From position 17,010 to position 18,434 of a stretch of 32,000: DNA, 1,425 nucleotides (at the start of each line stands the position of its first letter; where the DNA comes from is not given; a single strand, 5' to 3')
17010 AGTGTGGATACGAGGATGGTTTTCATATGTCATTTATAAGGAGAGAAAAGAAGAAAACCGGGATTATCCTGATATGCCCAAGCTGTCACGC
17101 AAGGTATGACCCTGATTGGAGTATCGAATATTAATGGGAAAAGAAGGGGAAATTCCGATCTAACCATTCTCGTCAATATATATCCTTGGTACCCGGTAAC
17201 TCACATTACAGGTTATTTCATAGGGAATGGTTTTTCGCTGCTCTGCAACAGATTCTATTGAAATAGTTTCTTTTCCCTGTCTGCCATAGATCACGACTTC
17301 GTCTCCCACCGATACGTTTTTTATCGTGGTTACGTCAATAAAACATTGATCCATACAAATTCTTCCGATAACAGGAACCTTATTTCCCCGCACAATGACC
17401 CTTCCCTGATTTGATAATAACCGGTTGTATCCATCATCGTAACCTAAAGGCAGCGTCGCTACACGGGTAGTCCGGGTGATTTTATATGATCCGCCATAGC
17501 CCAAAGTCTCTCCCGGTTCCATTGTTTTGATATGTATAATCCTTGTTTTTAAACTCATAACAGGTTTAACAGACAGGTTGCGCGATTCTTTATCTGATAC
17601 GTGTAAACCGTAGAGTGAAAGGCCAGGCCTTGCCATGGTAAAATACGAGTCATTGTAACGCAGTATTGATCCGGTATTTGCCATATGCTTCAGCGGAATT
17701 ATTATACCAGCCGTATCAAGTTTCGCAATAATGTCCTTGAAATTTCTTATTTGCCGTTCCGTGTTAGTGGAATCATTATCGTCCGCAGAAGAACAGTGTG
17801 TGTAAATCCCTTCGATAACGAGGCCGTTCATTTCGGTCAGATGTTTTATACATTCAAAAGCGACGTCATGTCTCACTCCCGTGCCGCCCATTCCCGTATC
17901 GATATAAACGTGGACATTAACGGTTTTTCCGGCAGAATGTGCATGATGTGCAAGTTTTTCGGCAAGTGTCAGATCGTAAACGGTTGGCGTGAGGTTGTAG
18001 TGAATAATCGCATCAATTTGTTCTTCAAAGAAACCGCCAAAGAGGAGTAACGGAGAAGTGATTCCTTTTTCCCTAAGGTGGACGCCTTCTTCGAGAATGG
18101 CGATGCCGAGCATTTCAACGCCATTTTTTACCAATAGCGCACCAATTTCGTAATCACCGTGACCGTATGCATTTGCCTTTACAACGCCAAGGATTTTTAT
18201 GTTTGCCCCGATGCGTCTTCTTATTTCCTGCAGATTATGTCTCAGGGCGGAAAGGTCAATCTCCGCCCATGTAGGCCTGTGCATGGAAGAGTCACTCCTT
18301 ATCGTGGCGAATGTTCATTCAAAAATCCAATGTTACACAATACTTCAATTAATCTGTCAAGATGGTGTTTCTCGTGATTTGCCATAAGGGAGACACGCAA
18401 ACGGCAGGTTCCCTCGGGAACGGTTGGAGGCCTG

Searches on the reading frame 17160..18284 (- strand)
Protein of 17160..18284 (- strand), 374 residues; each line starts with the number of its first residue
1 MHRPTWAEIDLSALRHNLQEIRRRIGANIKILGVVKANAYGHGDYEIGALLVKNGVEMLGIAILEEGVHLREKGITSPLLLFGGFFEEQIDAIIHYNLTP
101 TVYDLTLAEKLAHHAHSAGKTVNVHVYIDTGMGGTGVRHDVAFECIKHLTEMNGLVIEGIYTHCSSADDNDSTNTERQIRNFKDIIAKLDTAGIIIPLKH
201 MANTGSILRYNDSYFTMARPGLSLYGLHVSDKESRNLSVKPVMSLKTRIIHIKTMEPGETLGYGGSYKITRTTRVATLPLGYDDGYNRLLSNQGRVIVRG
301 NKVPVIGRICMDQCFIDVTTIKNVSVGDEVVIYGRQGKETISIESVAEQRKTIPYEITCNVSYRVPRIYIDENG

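Call 10: search_protein_families(library=pfam, proteins=[window:17160-18284:-], max_evalue=0.01)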
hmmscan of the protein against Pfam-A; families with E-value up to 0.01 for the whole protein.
window:17160-18284:- (374 aa): 2 families
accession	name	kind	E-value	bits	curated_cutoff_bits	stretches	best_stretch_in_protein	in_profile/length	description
PF01168.26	Ala_racemase_N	-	8.1e-64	215.8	24.1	1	9-227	1-218/220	Alanine racemase, N-terminal domain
PF00842.27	Ala_racemase_C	-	1.6e-49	167.2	25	1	242-369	1-127/127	Alanine racemase, C-terminal domain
